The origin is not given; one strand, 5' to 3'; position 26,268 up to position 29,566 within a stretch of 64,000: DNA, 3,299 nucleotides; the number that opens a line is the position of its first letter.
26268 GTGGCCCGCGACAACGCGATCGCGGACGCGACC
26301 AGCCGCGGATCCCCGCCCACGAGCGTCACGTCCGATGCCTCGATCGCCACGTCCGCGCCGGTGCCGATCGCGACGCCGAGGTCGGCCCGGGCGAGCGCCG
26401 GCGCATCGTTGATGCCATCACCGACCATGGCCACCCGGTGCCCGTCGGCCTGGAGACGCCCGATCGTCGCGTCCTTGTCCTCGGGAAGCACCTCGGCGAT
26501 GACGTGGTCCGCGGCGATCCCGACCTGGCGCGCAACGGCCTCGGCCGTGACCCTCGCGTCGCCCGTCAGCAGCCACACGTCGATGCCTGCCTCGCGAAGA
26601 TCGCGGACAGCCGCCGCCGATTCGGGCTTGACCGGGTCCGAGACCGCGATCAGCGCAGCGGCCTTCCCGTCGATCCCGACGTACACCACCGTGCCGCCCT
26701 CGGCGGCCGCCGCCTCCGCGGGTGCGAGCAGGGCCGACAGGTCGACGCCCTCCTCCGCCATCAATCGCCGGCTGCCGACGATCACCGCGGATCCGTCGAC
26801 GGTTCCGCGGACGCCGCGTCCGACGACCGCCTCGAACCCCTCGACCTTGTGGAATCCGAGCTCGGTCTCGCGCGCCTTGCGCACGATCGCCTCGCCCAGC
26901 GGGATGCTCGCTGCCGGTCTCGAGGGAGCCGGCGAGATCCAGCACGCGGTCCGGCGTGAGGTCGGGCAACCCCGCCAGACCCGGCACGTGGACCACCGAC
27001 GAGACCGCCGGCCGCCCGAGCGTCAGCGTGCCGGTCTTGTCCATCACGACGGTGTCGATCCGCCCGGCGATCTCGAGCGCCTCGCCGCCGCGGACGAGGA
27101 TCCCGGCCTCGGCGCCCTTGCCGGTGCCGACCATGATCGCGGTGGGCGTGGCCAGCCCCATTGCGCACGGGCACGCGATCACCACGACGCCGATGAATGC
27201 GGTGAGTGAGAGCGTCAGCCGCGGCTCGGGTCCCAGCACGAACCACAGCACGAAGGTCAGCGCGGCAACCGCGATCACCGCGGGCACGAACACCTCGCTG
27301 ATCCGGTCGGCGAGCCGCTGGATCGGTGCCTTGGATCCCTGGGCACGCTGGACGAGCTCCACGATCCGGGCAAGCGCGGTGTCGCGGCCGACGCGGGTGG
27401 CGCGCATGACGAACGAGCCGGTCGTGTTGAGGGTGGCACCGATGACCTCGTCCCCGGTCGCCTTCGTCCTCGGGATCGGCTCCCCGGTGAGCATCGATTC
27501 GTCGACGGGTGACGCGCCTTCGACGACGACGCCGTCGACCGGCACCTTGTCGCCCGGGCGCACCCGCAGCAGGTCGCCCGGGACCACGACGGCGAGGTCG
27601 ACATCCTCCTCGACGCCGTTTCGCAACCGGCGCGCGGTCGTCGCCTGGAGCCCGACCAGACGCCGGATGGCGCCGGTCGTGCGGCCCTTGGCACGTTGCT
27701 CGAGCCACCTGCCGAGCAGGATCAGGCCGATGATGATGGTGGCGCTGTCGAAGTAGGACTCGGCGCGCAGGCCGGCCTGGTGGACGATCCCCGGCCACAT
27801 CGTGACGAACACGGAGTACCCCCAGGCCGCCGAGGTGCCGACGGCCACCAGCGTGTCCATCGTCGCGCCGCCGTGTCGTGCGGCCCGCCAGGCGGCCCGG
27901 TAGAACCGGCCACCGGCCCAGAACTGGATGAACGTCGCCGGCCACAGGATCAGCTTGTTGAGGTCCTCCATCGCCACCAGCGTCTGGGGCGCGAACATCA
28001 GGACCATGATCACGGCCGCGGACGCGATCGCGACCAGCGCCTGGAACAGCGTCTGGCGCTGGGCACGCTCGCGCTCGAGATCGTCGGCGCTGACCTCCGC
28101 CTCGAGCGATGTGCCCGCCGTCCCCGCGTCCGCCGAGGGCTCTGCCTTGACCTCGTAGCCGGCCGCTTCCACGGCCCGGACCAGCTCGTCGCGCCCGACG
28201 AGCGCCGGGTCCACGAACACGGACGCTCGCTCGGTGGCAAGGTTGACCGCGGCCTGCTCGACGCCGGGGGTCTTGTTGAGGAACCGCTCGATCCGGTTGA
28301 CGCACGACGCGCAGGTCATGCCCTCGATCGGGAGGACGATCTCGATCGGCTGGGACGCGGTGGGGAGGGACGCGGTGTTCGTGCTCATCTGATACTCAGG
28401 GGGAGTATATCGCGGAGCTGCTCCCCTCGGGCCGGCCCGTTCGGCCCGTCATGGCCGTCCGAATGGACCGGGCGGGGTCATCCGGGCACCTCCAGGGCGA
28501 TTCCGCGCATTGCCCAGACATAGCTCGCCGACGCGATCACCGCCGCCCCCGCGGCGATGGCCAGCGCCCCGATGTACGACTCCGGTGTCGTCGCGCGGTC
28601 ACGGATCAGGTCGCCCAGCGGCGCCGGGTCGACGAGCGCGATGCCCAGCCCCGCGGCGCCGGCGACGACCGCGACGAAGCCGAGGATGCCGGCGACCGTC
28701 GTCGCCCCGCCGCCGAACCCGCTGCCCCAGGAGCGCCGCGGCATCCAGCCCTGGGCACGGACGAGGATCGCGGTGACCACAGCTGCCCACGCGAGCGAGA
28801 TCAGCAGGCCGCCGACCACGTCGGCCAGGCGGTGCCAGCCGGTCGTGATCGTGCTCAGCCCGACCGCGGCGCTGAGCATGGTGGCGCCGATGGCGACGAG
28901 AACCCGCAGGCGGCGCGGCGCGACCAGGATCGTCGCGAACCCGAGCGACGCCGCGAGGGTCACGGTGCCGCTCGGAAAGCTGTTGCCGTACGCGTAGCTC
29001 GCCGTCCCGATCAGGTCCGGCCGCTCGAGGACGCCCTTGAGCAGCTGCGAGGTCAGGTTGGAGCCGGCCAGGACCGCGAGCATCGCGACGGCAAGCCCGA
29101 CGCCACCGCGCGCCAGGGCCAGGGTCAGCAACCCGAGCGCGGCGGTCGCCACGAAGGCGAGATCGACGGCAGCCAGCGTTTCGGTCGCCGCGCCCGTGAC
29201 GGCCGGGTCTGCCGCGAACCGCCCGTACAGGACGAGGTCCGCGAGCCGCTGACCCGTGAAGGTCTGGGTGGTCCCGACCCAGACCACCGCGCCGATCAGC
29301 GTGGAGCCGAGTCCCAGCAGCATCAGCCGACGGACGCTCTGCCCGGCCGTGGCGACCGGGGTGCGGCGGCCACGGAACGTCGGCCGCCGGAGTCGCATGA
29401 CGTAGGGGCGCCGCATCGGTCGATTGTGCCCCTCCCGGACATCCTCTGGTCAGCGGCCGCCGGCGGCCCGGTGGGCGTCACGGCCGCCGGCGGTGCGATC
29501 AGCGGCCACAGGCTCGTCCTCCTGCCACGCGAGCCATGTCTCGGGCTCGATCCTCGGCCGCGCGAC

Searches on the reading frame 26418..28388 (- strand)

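Call 73: search_protein_families(library=pfam, proteins=[window:26418-28388:-], max_evalue=0.001)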
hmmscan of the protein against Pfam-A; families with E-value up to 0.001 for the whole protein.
window:26418-28388:- (656 aa): 2 families
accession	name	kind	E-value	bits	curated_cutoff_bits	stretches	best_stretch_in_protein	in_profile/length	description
PF00122.25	E1-E2_ATPase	-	2e-58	197.3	28.1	1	247-427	2-180/181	E1-E2 ATPase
PF00403.32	HMA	-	6e-15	55.8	24.8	1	19-79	2-62/62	Heavy-metal-associated domain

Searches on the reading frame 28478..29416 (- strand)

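Call 16: search_protein_families(library=pfam, proteins=[window:28478-29416:-], max_evalue=0.001)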
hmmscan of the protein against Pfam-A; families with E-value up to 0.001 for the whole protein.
window:28478-29416:- (312 aa): 1 family
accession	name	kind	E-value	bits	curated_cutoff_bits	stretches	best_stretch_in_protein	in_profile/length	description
PF01569.27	PAP2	-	1.5e-10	41.4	27.2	1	110-218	3-125/130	PAP2 superfamily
